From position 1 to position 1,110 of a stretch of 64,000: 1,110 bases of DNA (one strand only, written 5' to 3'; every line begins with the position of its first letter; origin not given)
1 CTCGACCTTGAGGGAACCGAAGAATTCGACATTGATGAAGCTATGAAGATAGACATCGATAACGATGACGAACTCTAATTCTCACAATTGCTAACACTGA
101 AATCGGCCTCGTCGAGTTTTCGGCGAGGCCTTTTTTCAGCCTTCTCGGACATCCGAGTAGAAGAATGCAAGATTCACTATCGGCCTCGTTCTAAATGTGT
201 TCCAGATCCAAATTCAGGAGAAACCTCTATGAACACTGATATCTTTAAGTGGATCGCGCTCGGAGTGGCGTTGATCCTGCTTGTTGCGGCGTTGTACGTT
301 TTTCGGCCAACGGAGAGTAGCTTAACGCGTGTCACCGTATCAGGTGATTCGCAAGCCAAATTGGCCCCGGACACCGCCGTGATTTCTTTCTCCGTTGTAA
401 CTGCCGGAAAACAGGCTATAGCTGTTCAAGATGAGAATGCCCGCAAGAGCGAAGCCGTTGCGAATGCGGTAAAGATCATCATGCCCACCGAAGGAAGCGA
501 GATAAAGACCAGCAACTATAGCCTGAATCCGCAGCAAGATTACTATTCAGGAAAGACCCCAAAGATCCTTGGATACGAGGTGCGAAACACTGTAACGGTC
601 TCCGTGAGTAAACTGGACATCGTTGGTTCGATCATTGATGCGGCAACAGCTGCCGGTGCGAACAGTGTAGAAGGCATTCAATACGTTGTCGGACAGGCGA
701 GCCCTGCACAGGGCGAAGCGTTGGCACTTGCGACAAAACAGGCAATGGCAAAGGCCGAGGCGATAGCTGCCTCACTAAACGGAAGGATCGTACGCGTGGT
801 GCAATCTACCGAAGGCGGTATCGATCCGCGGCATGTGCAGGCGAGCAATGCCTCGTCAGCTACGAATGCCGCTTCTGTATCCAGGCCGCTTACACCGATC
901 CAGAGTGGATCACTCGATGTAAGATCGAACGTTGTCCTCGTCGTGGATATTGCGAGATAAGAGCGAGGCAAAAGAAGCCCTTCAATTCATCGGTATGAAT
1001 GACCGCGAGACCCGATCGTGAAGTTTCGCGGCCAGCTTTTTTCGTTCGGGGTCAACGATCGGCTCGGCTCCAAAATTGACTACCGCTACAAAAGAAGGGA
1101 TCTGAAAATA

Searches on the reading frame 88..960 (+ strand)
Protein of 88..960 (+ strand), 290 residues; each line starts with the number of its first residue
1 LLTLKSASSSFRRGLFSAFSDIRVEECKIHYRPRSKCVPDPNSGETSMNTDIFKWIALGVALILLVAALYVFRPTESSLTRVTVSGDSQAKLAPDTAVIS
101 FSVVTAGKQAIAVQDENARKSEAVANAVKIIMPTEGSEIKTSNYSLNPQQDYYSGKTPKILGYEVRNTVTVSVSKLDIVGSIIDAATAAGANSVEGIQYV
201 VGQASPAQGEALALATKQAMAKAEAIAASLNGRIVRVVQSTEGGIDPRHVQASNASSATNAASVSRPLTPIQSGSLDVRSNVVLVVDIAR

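Call 32: search_protein_families(library=phrogs, alignment_id=A1, max_evalue=0.0001)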
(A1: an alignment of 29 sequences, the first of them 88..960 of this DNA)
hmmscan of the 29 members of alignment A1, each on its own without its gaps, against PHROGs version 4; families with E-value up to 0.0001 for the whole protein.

A. member 1, window:88-960:+ (290 aa): 1 family
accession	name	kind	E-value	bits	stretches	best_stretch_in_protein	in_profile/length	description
phrog_36144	-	unknown function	5.2e-16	59.9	1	82-286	53-260/262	-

B. families by the number of members that match (of 29 scanned): 11 families
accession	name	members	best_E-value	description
phrog_35827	-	1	1.6e-110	-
phrog_7590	-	1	1.5e-28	-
phrog_35128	-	1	5.6e-28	-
phrog_14168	-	1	1.4e-23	nuclease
phrog_30510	-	1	7.8e-22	-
phrog_36144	-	1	5.2e-16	-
phrog_20402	-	1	8.1e-13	-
phrog_13126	-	1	8.9e-10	beta-1,4-glycosyltransferase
phrog_22932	-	1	7.7e-08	-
phrog_24039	-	1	1.1e-06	-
phrog_31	-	1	2.6e-06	central tail fiber J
